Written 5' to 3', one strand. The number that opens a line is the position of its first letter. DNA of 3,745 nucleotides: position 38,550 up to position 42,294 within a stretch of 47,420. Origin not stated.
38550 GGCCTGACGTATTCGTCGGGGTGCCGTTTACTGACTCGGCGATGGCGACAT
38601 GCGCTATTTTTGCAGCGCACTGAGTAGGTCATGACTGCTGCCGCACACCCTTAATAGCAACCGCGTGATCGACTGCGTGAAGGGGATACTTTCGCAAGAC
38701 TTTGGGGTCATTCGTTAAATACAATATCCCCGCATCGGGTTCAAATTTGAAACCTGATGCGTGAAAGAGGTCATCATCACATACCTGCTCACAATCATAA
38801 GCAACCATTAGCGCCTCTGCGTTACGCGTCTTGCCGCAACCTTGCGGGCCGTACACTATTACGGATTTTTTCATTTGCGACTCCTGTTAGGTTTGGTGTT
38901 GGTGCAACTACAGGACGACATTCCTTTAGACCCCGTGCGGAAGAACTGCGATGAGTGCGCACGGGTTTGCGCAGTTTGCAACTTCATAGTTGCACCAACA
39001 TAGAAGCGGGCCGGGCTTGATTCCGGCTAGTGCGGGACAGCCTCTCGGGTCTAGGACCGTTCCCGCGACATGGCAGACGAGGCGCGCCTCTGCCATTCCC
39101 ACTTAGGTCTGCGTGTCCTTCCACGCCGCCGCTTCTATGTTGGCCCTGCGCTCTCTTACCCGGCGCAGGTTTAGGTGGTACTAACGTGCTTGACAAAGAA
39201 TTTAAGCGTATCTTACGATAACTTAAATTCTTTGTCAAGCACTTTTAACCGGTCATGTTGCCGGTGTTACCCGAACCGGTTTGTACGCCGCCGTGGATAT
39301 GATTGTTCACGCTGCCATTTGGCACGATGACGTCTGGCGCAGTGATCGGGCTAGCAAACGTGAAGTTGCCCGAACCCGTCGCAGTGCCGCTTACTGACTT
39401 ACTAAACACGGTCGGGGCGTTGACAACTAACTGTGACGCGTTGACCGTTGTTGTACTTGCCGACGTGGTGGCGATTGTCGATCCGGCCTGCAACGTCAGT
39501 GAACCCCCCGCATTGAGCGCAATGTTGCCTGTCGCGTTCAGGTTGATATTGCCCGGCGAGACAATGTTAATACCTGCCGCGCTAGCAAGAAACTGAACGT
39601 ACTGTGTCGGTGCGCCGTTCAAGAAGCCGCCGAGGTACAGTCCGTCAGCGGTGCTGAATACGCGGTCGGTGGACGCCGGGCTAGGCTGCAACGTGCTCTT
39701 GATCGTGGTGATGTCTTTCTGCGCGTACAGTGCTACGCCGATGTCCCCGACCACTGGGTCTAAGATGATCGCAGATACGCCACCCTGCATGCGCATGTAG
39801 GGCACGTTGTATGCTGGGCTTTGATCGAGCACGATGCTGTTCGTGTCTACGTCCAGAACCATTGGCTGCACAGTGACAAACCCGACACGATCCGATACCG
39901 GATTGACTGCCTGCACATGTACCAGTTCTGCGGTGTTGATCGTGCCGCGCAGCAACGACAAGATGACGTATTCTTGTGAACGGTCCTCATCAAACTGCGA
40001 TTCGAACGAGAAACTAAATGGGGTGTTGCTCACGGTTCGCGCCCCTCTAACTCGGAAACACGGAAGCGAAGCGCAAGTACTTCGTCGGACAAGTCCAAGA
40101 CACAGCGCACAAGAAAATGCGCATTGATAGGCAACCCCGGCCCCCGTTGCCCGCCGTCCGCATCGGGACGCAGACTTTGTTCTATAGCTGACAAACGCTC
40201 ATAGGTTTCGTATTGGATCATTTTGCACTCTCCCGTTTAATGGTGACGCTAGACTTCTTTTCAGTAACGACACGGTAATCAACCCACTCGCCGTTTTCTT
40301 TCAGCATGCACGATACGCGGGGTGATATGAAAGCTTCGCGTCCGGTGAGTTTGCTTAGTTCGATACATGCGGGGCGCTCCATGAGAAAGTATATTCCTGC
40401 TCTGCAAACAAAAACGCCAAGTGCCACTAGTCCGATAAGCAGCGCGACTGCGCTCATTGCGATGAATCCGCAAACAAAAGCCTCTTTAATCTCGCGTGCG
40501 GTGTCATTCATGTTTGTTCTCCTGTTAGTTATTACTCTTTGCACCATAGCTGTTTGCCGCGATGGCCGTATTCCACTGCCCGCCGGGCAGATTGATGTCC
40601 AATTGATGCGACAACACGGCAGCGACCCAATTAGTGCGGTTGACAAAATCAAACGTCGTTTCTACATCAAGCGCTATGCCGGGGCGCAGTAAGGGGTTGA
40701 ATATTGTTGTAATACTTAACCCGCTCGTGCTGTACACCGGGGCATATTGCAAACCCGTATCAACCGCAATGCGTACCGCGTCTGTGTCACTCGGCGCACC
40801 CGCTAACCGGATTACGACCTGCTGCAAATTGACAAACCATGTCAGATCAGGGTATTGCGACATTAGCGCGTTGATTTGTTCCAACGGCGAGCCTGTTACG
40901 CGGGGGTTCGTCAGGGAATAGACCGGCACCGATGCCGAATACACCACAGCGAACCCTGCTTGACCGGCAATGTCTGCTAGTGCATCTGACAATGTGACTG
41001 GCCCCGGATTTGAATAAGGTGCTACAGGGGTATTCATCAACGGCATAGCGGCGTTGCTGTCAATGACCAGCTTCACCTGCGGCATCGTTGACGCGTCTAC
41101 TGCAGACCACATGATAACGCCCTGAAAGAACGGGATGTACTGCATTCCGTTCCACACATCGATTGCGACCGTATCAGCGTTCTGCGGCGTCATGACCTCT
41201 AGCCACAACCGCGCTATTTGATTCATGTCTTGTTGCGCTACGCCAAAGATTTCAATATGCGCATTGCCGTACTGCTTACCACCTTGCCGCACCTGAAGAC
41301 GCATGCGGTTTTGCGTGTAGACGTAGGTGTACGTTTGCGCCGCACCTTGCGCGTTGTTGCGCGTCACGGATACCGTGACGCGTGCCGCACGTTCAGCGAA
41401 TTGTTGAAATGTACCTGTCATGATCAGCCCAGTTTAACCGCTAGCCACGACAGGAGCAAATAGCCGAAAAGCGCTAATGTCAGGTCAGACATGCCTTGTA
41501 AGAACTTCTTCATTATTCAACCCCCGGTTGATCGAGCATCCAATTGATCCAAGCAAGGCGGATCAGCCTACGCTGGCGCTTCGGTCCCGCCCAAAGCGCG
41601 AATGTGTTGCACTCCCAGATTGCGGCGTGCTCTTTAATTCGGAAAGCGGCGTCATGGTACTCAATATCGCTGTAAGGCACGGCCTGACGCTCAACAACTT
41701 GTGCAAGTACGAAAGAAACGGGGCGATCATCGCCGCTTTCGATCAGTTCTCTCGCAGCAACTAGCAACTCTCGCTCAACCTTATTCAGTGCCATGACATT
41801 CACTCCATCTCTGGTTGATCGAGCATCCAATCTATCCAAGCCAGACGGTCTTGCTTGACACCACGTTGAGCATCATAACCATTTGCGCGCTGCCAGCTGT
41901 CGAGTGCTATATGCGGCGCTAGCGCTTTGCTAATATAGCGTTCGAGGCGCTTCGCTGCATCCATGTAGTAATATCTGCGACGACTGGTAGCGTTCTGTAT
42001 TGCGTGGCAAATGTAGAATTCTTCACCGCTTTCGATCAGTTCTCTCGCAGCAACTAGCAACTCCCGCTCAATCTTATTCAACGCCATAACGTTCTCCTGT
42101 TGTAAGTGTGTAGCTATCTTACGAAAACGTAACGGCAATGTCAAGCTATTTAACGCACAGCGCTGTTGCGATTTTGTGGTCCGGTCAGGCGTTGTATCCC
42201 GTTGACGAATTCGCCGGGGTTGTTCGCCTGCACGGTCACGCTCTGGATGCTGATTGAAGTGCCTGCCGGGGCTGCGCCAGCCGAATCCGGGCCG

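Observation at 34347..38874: A 4.5-kb accessory (moron-like) island of about ten genes interrupts the baseplate module between the spike and the J-like gene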

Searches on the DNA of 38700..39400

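Call 19: search_rna_families(source=window, start=38700, end=39400, threshold=evalue, max_evalue=10, show_alignments=3)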
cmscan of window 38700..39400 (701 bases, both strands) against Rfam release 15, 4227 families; matches with E-value up to 10: 14.
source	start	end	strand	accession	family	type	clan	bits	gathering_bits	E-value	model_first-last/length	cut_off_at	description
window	39175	39252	+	RF04112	MIR5512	Gene; miRNA;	-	26.2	139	0.014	1-132/132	no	MIR5512 microRNA precursor family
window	39186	39242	-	RF00713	mir-239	Gene; miRNA;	-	24.8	49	0.0065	9-65/74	no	mir-239 microRNA precursor family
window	39179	39250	-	RF03225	mir-2763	Gene; miRNA;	-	24.4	50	0.017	1-83/83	no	mir-2763 microRNA precursor family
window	39186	39242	-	RF02625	WsnRNA46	Gene; sRNA;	-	22.7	65.3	0.063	30-123/151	no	Wolbachia sRNA 46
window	39182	39246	+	RF03795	MIR6201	Gene; miRNA;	-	21.8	69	0.042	1-109/109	no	MIR6201 microRNA precursor family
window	38996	39028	+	RF00173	Hairpin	Gene; ribozyme;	-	18.7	65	0.56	1-52/52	no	Hairpin ribozyme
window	39188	39240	+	RF04046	mir-2154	Gene; miRNA;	-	17.9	70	3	1-97/97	no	mir-2154 microRNA precursor family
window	39176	39251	+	RF00255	mir-218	Gene; miRNA;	-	17.4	62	0.49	1-82/82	no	mir-218 microRNA precursor family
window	38892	39005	+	RF01061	mir-548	Gene; miRNA;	-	17.2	90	2.7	1-84/84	no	mir-548 microRNA precursor family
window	39176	39251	+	RF03864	mir-BART9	Gene; miRNA;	-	17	50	2.6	1-88/88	no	mir-BART9 microRNA precursor family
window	39175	39249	+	RF00821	mir-249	Gene; miRNA;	-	15.9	70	2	1-97/97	no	mir-249 microRNA precursor family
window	39186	39242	+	RF00241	mir-8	Gene; miRNA;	CL00138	15.9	47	2.2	1-72/72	no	mir-8/mir-141/mir-200 microRNA precursor family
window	39043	39127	-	RF03115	KDPG-aldolase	Gene; sRNA;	-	15.5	54.6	3.9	1-88/88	no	KDPG-aldolase RNA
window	38756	38803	-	RF01144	sR17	Gene; snRNA; snoRNA; CD-box;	-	11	36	8.6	1-55/55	no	Small nucleolar RNA sR17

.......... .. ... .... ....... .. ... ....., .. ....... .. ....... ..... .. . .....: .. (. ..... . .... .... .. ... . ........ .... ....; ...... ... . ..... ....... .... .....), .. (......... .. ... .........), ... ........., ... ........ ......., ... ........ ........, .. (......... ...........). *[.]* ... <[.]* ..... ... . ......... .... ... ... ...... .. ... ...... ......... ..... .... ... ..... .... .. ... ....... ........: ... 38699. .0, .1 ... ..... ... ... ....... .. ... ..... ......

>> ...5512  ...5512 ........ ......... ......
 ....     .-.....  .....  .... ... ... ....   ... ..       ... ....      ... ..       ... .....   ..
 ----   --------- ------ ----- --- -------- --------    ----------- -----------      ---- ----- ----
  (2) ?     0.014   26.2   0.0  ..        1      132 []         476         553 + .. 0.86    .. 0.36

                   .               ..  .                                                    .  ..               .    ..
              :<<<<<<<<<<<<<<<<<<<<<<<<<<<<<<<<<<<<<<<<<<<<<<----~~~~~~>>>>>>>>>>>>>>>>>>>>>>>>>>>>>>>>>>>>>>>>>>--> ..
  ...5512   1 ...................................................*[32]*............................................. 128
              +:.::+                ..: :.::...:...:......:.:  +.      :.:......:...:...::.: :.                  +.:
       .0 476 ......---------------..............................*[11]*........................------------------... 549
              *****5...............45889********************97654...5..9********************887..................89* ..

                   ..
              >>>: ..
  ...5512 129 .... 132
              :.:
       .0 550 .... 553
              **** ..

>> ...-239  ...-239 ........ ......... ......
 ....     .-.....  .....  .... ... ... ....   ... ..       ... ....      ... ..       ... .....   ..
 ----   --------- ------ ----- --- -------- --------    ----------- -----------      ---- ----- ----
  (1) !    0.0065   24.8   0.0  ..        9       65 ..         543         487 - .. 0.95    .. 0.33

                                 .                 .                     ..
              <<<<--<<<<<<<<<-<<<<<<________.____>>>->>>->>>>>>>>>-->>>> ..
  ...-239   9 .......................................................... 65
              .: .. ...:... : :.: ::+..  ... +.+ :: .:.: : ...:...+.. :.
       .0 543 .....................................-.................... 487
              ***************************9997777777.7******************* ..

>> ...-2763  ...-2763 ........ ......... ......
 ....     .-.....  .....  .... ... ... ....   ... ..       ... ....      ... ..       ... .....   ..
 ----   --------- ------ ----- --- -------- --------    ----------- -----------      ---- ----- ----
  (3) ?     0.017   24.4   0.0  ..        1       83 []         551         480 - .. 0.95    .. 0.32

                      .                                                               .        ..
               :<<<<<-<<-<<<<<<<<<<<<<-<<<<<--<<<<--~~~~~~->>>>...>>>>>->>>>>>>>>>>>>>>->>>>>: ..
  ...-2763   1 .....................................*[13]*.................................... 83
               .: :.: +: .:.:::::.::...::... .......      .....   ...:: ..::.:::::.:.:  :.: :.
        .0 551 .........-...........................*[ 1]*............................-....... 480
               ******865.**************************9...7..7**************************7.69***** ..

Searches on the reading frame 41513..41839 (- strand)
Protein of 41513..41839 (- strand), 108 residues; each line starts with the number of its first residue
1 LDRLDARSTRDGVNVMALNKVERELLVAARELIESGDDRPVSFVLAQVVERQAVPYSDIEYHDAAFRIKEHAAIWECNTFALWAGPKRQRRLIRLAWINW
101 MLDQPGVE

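Call 8: search_protein_families(library=phrogs, proteins=[window:41513-41839:-], max_evalue=0.001)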
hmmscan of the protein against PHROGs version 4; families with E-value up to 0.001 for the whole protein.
window:41513-41839:- (108 aa): 1 family
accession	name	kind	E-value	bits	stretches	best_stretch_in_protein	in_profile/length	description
phrog_8421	-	unknown function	0.00015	23.1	0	16-105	2-105/112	-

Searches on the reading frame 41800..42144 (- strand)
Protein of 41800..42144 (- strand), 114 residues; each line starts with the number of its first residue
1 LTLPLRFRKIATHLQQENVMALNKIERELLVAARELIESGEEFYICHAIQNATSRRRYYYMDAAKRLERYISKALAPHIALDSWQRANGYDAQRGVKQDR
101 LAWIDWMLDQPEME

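Call 8: search_protein_families(library=phrogs, proteins=[window:41800-42144:-], max_evalue=0.001)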
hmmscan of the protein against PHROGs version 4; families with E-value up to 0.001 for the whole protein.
window:41800-42144:- (114 aa): 1 family
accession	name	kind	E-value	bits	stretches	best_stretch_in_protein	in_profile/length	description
phrog_8421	-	unknown function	9.8e-18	65.6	1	20-112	2-106/112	-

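Call 32: search_protein_families(library=padloc, proteins=[window:41800-42090:-], max_evalue=0.1)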
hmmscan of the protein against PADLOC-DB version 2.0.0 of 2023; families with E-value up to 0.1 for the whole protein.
window:41800-42090:- (96 aa): 0 families

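Call 33: search_protein_families(library=ncbifam, proteins=[window:41800-42090:-], max_evalue=0.1)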
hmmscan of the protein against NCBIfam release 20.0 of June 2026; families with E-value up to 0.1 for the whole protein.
window:41800-42090:- (96 aa): 0 families
